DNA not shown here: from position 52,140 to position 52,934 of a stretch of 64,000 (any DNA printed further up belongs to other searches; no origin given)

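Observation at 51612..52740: SLOG/YpsA-like plus NADAR-like domain pair at the N-terminus of the third giant virion protein: predicted injected ADP-ribose/NAD-processing effector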

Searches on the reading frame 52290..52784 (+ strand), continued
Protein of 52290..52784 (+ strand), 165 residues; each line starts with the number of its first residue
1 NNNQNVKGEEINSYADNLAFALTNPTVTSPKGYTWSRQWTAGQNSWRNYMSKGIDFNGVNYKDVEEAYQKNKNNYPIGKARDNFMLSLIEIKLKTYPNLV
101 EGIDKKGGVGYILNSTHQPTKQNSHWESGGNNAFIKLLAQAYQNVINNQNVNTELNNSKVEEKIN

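Call 64: find_encoding_contigs(protein=P0091, flank=10000, max_places=2)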
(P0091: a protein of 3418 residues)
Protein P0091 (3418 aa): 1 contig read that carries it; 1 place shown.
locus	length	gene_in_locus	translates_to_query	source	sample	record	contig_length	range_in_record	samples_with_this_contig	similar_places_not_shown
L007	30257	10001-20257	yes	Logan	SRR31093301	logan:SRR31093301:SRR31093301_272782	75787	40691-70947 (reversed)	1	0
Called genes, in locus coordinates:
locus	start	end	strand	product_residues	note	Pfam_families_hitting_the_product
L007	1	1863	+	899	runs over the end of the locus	-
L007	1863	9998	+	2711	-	-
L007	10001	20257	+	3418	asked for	PF25176:DUF7831, PF05970:PIF1 (weak), PF13245:AAA_19, PF13401:AAA_22 (weak), PF13604:AAA_30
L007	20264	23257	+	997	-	-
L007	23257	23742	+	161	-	PF01541:GIY-YIG, PF07460:NUMOD3 (faint)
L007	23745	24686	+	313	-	-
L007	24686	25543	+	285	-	PF01541:GIY-YIG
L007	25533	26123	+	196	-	-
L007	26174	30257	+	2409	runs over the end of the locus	PF18819:MuF_C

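Call 66: search_protein_families(library=ncbifam, proteins=[window:52290-52784:+, P0087, P0090, P0107], max_evalue=1)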
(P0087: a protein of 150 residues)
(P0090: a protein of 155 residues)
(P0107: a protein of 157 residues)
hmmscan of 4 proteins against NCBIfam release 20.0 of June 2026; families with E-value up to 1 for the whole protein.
window:52290-52784:+ (165 aa): 0 families

P0087 (150 aa): 0 families

P0090 (155 aa): 2 families
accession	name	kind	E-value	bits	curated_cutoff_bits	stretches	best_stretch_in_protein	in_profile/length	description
NF010598.0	PRK13992.1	equivalog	0.06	12.8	183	1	48-108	7-67/205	septum site-determining protein MinC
NF011538.0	PRK14975.1-1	equivalog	0.23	9.8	389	1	28-53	272-297/557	bifunctional 3'-5' exonuclease/DNA polymerase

P0107 (157 aa): 0 families
